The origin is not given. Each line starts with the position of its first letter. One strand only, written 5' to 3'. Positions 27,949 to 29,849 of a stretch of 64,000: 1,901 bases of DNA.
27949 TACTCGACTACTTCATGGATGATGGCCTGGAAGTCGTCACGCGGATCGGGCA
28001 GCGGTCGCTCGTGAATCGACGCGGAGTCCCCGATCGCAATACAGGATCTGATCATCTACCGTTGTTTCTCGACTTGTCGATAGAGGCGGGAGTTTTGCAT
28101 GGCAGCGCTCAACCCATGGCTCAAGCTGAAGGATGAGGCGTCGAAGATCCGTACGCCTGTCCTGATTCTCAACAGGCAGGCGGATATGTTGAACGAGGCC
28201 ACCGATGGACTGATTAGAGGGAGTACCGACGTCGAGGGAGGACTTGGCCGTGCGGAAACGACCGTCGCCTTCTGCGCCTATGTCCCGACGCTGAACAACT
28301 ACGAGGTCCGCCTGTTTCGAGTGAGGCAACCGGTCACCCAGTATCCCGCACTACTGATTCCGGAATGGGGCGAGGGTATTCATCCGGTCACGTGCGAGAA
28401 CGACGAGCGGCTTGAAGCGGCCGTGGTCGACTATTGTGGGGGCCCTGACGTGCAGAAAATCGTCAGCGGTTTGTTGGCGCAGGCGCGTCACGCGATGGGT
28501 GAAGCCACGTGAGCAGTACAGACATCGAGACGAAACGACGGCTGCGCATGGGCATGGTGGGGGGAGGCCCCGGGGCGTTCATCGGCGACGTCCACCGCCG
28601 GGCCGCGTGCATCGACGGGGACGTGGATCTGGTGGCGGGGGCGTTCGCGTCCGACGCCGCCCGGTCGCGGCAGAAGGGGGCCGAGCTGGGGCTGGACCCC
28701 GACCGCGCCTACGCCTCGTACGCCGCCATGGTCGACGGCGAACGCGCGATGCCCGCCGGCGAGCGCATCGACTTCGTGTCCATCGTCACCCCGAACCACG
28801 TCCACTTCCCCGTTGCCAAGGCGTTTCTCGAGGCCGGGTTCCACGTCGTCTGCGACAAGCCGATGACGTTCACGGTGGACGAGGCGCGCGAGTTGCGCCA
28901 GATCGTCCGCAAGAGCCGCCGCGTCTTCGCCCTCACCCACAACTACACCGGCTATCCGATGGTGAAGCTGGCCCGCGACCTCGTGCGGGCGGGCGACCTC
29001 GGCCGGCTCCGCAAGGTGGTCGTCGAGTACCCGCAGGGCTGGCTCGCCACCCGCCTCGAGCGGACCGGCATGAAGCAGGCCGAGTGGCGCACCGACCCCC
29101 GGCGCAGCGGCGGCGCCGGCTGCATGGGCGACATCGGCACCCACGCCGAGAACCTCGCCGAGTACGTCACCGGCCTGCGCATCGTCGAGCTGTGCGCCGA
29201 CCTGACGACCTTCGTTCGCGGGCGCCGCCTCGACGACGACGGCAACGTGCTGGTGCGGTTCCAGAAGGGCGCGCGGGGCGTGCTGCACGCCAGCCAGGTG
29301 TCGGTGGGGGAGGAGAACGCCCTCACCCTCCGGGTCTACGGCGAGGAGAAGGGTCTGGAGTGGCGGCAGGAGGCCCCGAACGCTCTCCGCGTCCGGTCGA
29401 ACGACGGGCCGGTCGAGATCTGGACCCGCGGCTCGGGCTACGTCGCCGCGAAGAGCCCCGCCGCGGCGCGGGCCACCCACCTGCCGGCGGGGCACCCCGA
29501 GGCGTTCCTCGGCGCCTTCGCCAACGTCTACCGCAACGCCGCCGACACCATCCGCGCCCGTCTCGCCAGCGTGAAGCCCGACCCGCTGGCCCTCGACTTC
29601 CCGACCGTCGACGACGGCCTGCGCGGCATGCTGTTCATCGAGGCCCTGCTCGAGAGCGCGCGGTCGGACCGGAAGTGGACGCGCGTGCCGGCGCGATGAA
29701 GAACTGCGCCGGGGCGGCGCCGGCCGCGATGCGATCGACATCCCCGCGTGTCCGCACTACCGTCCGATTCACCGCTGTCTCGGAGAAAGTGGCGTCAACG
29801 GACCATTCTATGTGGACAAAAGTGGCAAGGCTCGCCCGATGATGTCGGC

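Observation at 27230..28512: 1.3-kb low-GC insert inside a high-GC sugar-catabolic operon: EEP nuclease/phosphatase plus unknown 137-aa protein, translationally coupled to the downstream oxidoreductase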

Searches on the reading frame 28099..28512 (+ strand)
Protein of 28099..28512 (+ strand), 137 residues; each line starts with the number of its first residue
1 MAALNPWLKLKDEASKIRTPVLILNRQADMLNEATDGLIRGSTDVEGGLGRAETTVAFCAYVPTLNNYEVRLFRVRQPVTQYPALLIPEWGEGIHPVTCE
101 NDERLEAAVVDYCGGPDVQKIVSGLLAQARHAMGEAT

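Call 8: search_protein_families(library=pfam, proteins=[window:28099-28512:+], max_evalue=1)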
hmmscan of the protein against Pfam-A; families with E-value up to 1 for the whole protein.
window:28099-28512:+ (137 aa): 0 families

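Call 9: search_protein_families(library=padloc, proteins=[window:28099-28512:+], max_evalue=1)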
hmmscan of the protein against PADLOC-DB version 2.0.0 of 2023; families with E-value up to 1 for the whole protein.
window:28099-28512:+ (137 aa): 0 families

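Call 10: search_protein_families(library=ncbifam, proteins=[window:28099-28512:+], max_evalue=1)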
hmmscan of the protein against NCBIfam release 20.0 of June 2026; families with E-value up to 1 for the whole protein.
window:28099-28512:+ (137 aa): 0 families

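Call 12: find_homologous_proteins(query=window:28099-28512:+)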
Query window:28099-28512:+ (137 aa): 23 proteins with E <= 0.001 among 40 candidates.
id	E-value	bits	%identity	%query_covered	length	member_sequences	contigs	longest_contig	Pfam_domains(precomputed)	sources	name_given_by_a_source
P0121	2.1e-79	282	95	99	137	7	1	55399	-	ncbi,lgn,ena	-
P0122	1.2e-75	270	91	100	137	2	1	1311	-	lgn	-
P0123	6.2e-69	248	84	98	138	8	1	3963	-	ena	-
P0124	4.5e-68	246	82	99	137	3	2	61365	-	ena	-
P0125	7.9e-60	219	76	100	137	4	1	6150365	-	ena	-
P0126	1.9e-58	215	76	99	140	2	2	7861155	-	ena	-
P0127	1.4e-54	202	75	98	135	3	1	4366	-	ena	-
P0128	1.0e-48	183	69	98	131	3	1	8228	-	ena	-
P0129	1.1e-45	173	66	98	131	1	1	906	-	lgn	-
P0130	2.4e-45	172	66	98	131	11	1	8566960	-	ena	-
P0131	1.8e-44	169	63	98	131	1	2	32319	-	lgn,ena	-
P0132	9.3e-44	167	64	98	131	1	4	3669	-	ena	-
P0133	2.0e-43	166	65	96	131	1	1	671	-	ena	-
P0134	1.2e-42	163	62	98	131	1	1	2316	-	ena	-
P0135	2.2e-42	162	74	76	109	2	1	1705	-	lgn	-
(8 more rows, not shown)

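Call 13: find_encoding_contigs(protein=P0121, flank=8000, max_places=4)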
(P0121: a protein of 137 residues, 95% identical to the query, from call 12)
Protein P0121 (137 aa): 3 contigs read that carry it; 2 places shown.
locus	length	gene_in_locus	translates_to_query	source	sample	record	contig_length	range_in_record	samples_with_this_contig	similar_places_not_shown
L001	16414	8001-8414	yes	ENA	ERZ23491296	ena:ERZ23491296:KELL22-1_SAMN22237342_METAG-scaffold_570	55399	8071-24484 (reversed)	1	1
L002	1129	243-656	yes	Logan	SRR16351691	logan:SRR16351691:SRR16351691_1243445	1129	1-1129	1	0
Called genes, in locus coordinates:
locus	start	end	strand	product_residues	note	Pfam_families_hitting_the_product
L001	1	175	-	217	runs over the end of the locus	PF21006:NHase_beta_N, PF02211:NHase_beta_C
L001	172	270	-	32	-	-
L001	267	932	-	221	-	PF02979:NHase_alpha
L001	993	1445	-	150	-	PF08332:CaMKII_AD, PF13474:SnoaL_3 (weak), PF14534:DUF4440, PF12680:SnoaL_2 (weak)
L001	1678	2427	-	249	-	PF06439:3keto-disac_hyd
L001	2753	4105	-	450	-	PF01408:GFO_IDH_MocA, PF22725:GFO_IDH_MocA_C3, PF19051:GFO_IDH_MocA_C2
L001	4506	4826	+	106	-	PF06296:RelE (weak)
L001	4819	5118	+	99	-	-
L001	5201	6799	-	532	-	PF00474:SSF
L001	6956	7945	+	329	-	PF01261:AP_endonuc_2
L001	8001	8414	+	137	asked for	-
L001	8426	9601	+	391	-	PF01408:GFO_IDH_MocA, PF22725:GFO_IDH_MocA_C3, PF02894:GFO_IDH_MocA_C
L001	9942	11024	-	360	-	-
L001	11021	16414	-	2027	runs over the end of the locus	PF13401:AAA_22 (weak)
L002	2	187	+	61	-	?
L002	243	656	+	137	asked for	-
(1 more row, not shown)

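Call 14: find_encoding_contigs(protein=P0125, flank=8000, max_places=3)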
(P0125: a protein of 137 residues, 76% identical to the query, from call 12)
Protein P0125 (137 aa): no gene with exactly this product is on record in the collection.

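Call 15: find_encoding_contigs(protein=P0130, flank=8000, max_places=3)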
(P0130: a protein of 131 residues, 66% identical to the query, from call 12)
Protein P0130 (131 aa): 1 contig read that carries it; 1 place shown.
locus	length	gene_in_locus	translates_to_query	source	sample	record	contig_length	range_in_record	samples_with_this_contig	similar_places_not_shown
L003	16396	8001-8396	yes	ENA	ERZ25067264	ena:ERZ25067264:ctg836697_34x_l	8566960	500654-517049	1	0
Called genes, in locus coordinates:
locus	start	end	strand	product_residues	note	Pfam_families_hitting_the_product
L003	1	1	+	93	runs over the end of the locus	PF01381:HTH_3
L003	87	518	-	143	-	PF21006:NHase_beta_N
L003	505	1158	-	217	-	PF21006:NHase_beta_N, PF02211:NHase_beta_C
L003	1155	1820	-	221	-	PF02979:NHase_alpha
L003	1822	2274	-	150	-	PF08332:CaMKII_AD (weak), PF13474:SnoaL_3 (weak), PF14534:DUF4440, PF12680:SnoaL_2 (weak)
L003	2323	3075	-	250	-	PF06439:3keto-disac_hyd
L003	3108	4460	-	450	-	PF01408:GFO_IDH_MocA, PF19051:GFO_IDH_MocA_C2, PF22725:GFO_IDH_MocA_C3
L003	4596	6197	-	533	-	PF00474:SSF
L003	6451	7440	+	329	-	PF01261:AP_endonuc_2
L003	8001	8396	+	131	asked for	-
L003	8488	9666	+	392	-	PF01408:GFO_IDH_MocA, PF02894:GFO_IDH_MocA_C, PF22725:GFO_IDH_MocA_C3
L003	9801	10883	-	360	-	-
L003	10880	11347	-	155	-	-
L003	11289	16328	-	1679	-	PF13401:AAA_22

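Call 31: predict_structure(alignment_id=A2)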
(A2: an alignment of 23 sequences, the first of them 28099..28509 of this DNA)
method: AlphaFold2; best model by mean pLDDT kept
length: 137 residues; sequences in the alignment: 23
mean_pLDDT: 77.7   pTM: 0.67
mean pLDDT of the five models: 77.7, 77.6, 74.4, 71.3, 63.7
residues with pLDDT >= 90: 0; 70-90: 107; 50-70: 28; < 50: 2
segments of 3 or more residues with pLDDT < 50: none
pLDDT, mean of each block of 10 residues (from residue 1): 57 65 83 81 74 80 85 81 83 79 85 82 83 67
secondary structure, 60 per line:
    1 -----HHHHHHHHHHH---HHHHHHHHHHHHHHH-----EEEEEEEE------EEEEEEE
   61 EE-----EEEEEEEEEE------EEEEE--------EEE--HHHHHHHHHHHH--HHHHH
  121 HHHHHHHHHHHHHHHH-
elements in order: H6-16 H20-34 E40-47 E54-62 E68-77 E84-88 E97-99 H102-113 H116-136

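Call 34: fold_search(model_id=the predicted structure, library=pdb)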
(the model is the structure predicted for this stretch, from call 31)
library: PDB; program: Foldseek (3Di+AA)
matches with E <= 10: 584; with E <= 0.001: 0
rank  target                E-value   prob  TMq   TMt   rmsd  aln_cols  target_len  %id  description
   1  7nvr_d                1.7e-01  0.63  0.35  0.14   6.2        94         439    6  Human Mediator with RNA Polymerase II Pre-initiation complex (released 2021-05-05)
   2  8j1g_D                1.8e-01  0.09  0.18  0.11  13.7       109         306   10  Structure of amino acid dehydrogenase in complex with NADPH (released 2023-08-16)
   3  1t17_MODEL_1_A        2.0e-01  0.18  0.23  0.22  15.0       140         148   17  Solution Structure of the 18 kDa Protein CC1736 from Caulobacter crescentus: The Northeast Structural Genomics (released 2005-01-04)
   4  8j1c_D                2.3e-01  0.09  0.19  0.11  13.6       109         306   10  Structure of amino acid dehydrogenase in complex with NADP (released 2023-08-16)
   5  7lbm_j                2.6e-01  0.66  0.37  0.14   7.2       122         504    8  Structure of the human Mediator-bound transcription pre-initiation complex (released 2021-03-24)
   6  8trh_Q                2.9e-01  0.60  0.36  0.11   6.3        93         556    6  The IDRc bound human core Mediator complex (released 2024-10-09)
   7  8rtd_Y                3.1e-01  0.11  0.20  0.16  10.2        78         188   13  Stalk-Arches-IMC structure from the fully-assembled R388 type IV secretion system determined by cryo-EM. (released 2024-06-19)
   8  7emf_O                3.1e-01  0.10  0.19  0.18  26.2       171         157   13  Human Mediator (deletion of MED1-IDR) in a Tail-extended conformation (released 2021-05-05)
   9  8j1g_B                3.3e-01  0.08  0.18  0.11  13.6       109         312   10  Structure of amino acid dehydrogenase in complex with NADPH (released 2023-08-16)
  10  7enc_q                3.7e-01  0.51  0.35  0.11   6.5        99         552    7  TFIID-based PIC-Mediator holo-complex in fully-assembled state (hPIC-MED) (released 2021-05-26)
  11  8ceo_a                3.7e-01  0.20  0.23  0.18  16.6       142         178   12  Yeast RNA polymerase II transcription pre-initiation complex with core Mediator and the +1 nucleosome (released 2023-03-08)
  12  5dac_B                3.7e-01  0.15  0.20  0.08  13.0        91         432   11  ATP-gamma-S bound Rad50 from Chaetomium thermophilum in complex with DNA (released 2016-03-02)
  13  4bv9_A                3.9e-01  0.28  0.26  0.14   8.2        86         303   13  Crystal structure of the NADPH form of mouse Mu-crystallin. (released 2014-02-05)
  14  8dte                  3.9e-01  0.09  0.20  0.17  15.0       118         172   10  Crystal Structure of a toluene tolerance periplasmic transport protein from Neisseria gonorrhoeae (released 2022-08-10)
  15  7ena_q                4.6e-01  0.44  0.35  0.10   8.2       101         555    9  TFIID-based PIC-Mediator holo-complex in pre-assembled state (pre-hPIC-MED) (released 2021-05-26)
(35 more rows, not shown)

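Call 35: search_protein_representatives(alignment_id=A2)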
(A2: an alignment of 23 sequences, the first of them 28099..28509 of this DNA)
Query: 23 sequences, 133 profile positions. Proteins with E-value up to 0.001 (for the whole library): 1986; up to 1e-10: 456; up to 1e-30: 5. The best 150 are listed.
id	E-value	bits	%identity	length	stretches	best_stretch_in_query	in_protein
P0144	2.7e-53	195.7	-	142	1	1-131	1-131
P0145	3.4e-49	182.4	-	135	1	1-132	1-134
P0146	3.2e-41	156.6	-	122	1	11-130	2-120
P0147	4.0e-40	153.1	-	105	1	28-131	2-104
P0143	1.6e-37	144.7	-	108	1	1-93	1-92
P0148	2.5e-30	121.4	-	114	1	2-96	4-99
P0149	1.9e-28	115.3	-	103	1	30-130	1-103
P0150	8.1e-27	110.0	-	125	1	3-127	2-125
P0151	2.3e-26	108.6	-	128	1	1-129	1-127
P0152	1.1e-25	106.3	-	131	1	4-128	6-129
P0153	7.3e-25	103.7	-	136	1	1-129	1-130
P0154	4.9e-24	101.0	-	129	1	3-127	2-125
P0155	4.4e-23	97.9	-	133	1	1-127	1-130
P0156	1.4e-22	96.3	-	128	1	1-128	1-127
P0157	1.9e-22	95.9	-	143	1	4-128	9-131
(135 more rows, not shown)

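Call 46: search_protein_families(library=pfam, alignment_id=A5, max_evalue=0.1)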
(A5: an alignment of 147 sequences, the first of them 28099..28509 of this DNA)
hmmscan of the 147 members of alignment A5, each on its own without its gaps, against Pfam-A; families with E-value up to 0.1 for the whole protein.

A. member 1, window:28099-28509:+ (137 aa): 0 families

B. families by the number of members that match (of 147 scanned): 18 families
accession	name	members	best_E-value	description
PF14029.11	DUF4244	2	0.052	Protein of unknown function (DUF4244)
PF01472.26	PUA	1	0.0069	PUA domain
PF11290.13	DUF3090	1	0.013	Protein of unknown function (DUF3090)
PF00512.31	HisKA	1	0.016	His Kinase A (phospho-acceptor) domain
PF02347.22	GDC-P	1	0.023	Glycine cleavage system P-protein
PF03281.20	Mab-21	1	0.028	Mab-21 protein nucleotidyltransferase domain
PF05791.16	Bacillus_HBL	1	0.03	Bacillus haemolytic enterotoxin (HBL)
PF23731.1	ARM_ECM29_C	1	0.031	ECM29, C-terminal ARM-like repeats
PF23629.1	Death_MADD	1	0.043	MAP kinase-activating death domain protein death domain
PF12187.14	VirArc_Nuclease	1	0.046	Viral/Archaeal nuclease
PF04751.20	DarP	1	0.049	Dual-action ribosomal maturation protein DarP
PF11036.13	YqgB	1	0.053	Virulence promoting factor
PF03205.20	MobB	1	0.055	Molybdopterin guanine dinucleotide synthesis protein B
PF05244.16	Brucella_OMP2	1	0.056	Brucella outer membrane protein 2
PF17884.7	DUF5591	1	0.074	Domain of unknown function (DUF5591)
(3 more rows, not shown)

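Call 47: search_solved_structures(query=A5, max_evalue=10)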
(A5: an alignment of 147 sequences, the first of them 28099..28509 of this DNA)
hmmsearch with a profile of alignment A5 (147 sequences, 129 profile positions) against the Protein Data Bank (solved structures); distinct sequences matched with E-value up to 10: 5.
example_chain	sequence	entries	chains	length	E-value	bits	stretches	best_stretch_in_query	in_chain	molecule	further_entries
8fff_A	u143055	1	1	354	0.14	15.1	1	63-111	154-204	D-alanine--D-alanine ligase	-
3n8d_A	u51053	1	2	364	0.14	15.1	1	63-111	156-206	D-alanine--D-alanine ligase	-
2i80_A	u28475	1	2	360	0.14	15.1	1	63-111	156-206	D-alanine-D-alanine ligase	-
2i87_A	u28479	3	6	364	0.14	15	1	63-111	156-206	D-alanine-D-alanine ligase | D-alanine--D-alanine ligase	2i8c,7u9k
7ood_h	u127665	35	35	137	0.61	13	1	17-55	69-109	50S ribosomal protein L11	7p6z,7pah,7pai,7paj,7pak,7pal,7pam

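Call 49: search_protein_families(library=padloc, alignment_id=A5, max_evalue=0.01)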
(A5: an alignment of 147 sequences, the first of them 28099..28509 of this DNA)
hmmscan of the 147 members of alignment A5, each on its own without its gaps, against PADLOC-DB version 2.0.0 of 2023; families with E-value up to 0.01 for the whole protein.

A. member 1, window:28099-28509:+ (137 aa): 0 families

B. families by the number of members that match (of 147 scanned): 3 families
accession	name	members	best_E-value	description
PDLC04395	PDC-M07B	1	0.0017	-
PDLC04529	PDC-M23A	1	0.0063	-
PDLC03937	RmrT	1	0.0067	-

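Call 53: predict_structure(alignment_id=A5)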
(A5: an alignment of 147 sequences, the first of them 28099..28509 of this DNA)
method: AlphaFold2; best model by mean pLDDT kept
length: 137 residues; sequences in the alignment: 147
mean_pLDDT: 91.6   pTM: 0.82
mean pLDDT of the five models: 91.6, 91.3, 86.4, 83.1, 79.3
residues with pLDDT >= 90: 103; 70-90: 24; 50-70: 9; < 50: 1
segments of 3 or more residues with pLDDT < 50: none
pLDDT, mean of each block of 10 residues (from residue 1): 78 90 97 97 84 91 96 95 95 91 97 95 96 75
secondary structure, 60 per line:
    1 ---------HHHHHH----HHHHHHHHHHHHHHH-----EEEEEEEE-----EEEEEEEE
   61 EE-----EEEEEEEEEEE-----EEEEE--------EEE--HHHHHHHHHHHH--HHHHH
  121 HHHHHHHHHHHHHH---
elements in order: H10-15 H20-34 E40-47 E53-62 E68-78 E84-88 E97-99 H102-113 H116-134

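Call 67: find_encoding_contigs(protein=P0126, flank=6000, max_places=2)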
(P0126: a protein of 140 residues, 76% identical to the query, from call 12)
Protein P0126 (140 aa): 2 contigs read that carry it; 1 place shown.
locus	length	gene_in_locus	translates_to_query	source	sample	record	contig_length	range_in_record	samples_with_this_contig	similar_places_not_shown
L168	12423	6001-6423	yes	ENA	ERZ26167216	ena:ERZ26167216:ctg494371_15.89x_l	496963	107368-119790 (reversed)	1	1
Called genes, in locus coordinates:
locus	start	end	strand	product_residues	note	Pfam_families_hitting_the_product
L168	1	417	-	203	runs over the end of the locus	PF14534:DUF4440, PF12680:SnoaL_2 (weak)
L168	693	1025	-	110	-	-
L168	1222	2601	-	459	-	PF13701:DDE_Tnp_1_4, PF01609:DDE_Tnp_1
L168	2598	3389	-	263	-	PF00474:SSF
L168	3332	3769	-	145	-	PF00474:SSF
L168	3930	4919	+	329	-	PF01261:AP_endonuc_2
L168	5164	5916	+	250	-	PF03372:Exo_endo_phos (weak)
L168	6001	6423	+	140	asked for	-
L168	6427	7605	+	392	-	PF01408:GFO_IDH_MocA, PF02894:GFO_IDH_MocA_C, PF22725:GFO_IDH_MocA_C3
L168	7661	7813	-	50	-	-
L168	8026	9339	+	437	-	PF13173:AAA_14, PF13635:DUF4143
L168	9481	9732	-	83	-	-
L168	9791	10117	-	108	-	-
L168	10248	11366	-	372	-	PF13173:AAA_14, PF13635:DUF4143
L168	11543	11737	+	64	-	-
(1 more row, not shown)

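Call 79: fold_search(model_id=the predicted structure, library=viral)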
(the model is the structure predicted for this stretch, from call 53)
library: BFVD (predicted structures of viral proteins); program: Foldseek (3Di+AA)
matches with E <= 10: 1461; with E <= 0.001: 0
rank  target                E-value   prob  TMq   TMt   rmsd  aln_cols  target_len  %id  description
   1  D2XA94                4.3e-03  0.99  0.41  0.36   9.0       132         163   11  Uncharacterized protein [Marseillevirus marseillevirus]
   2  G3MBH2                7.3e-03  1.00  0.44  0.48  11.0       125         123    9  Gp110 [Bacillus phage G]
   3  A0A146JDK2            8.2e-03  0.99  0.43  0.29  10.5       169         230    9  (no name in the UniProt tables at hand)
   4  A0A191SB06            9.2e-03  0.85  0.27  0.22   7.8       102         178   12  (no name in the UniProt tables at hand)
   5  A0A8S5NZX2            1.4e-02  0.96  0.36  0.36   9.2       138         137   15  Uncharacterized protein [Myoviridae sp. ctLnO19]
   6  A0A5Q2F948            2.8e-02  0.84  0.29  0.34   8.6       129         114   12  (no name in the UniProt tables at hand)
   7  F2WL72                3.0e-02  0.96  0.43  0.37   6.1       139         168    7  Uncharacterized protein [Lausannevirus]
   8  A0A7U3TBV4            3.1e-02  0.66  0.29  0.24  17.4       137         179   13  (no name in the UniProt tables at hand)
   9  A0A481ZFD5            3.3e-02  0.60  0.28  0.08  11.7       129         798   10  Uncharacterized protein [Pithovirus LCPAC406]
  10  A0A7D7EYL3            3.5e-02  0.89  0.31  0.34   6.8        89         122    9  Uncharacterized protein [Escherichia phage vB_EcoM_011D4]
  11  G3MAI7                4.0e-02  0.91  0.39  0.45   5.4       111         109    9  Gp446 [Bacillus phage G]
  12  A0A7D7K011            4.0e-02  0.89  0.32  0.21   5.9        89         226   12  (no name in the UniProt tables at hand)
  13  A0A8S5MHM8            4.0e-02  0.82  0.29  0.37   7.0        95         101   12  Uncharacterized protein [Siphoviridae sp. ctvyM23]
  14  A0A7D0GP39            4.5e-02  0.97  0.45  0.48   5.6       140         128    8  (no name in the UniProt tables at hand)
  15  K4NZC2                4.5e-02  0.25  0.22  0.22  12.0       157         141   10  Uncharacterized protein [Sulfolobales Mexican rod-shaped virus 1]
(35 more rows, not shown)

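Call 91: list_cluster_members(proteins=[P0121, P0015, P0053, P0082, P0040, P0065, L080:6801-7211:+, L087:5816-6238:+, L087:5025-5810:+])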
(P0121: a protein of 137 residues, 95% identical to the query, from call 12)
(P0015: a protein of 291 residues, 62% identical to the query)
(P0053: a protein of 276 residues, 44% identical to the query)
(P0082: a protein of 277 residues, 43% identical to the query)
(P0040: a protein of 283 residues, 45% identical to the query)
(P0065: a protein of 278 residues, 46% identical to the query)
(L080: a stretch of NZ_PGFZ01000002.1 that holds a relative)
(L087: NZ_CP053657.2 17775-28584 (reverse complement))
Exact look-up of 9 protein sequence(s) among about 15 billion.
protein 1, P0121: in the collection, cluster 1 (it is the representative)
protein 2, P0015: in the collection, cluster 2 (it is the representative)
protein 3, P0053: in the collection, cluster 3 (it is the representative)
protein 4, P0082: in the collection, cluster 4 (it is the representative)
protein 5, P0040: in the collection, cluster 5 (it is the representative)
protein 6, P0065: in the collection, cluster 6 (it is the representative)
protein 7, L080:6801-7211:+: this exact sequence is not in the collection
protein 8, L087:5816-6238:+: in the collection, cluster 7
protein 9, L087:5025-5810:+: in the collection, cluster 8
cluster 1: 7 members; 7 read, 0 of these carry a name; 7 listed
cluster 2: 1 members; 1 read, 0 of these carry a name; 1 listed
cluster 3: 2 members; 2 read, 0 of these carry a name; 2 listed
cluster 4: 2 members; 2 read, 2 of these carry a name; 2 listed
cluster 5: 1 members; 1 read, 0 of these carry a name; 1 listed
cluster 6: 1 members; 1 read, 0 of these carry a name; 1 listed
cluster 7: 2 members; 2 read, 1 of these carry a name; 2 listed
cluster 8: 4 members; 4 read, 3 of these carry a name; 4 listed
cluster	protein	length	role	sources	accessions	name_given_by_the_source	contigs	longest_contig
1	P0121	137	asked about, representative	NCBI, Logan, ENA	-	-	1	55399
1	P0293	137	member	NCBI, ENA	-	-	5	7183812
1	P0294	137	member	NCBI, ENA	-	-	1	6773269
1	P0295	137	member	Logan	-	-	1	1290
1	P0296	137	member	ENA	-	-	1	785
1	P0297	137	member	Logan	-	-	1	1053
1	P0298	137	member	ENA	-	-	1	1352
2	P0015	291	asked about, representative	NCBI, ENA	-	-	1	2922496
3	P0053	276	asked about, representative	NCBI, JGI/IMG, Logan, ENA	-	-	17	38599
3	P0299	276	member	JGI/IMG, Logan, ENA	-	-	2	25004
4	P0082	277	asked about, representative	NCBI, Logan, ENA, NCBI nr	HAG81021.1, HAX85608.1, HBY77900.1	MAG TPA: hypothetical protein DCL61_07580 [Cyanobacteria bacterium UBA12227] | hypothetical protein [Cyanobacteria bacterium UBA12227]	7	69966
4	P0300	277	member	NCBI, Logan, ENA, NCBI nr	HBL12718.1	MAG TPA: hypothetical protein DD379_15220 [Cyanobacteria bacterium UBA11162] | hypothetical protein [Cyanobacteria bacterium UBA11162]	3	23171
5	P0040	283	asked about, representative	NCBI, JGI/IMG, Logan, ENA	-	-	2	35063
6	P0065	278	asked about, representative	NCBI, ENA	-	-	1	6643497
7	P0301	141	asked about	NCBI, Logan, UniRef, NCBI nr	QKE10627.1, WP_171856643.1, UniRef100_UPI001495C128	hypothetical protein [Bacillus cereus] | hypothetical protein n=1 Tax=Bacillus cereus TaxID=1396 RepID=UPI001495C128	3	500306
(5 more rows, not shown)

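Call 92: search_protein_families(library=phrogs, proteins=[window:28099-28509:+], max_evalue=0.01)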
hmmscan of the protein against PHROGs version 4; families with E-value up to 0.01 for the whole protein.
window:28099-28509:+ (137 aa): 0 families

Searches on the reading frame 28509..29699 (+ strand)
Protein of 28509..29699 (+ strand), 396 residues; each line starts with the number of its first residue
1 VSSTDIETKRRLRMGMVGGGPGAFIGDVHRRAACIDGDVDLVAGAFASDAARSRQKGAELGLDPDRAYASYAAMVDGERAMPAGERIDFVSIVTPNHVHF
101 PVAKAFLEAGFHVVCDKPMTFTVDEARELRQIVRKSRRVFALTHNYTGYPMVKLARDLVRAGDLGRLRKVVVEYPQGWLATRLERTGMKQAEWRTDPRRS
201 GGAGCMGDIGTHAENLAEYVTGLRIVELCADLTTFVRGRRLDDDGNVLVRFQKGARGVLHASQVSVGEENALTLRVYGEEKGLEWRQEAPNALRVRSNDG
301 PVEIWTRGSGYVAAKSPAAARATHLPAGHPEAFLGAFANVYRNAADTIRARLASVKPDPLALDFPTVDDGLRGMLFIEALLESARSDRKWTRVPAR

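Call 8: search_protein_families(library=pfam, proteins=[window:28509-29699:+], max_evalue=1)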
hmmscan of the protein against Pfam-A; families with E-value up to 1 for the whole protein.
window:28509-29699:+ (396 aa): 3 families
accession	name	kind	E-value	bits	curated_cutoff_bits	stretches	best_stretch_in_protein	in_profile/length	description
PF22725.1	GFO_IDH_MocA_C3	-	1.6e-26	93.1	27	1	153-283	2-123/124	GFO/IDH/MocA C-terminal domain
PF01408.29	GFO_IDH_MocA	-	1.9e-19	71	24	1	13-142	2-118/120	Oxidoreductase family, NAD-binding Rossmann fold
PF02894.22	GFO_IDH_MocA_C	-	1.9e-10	41.4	22.9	1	156-389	1-215/218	Oxidoreductase family, C-terminal alpha/beta domain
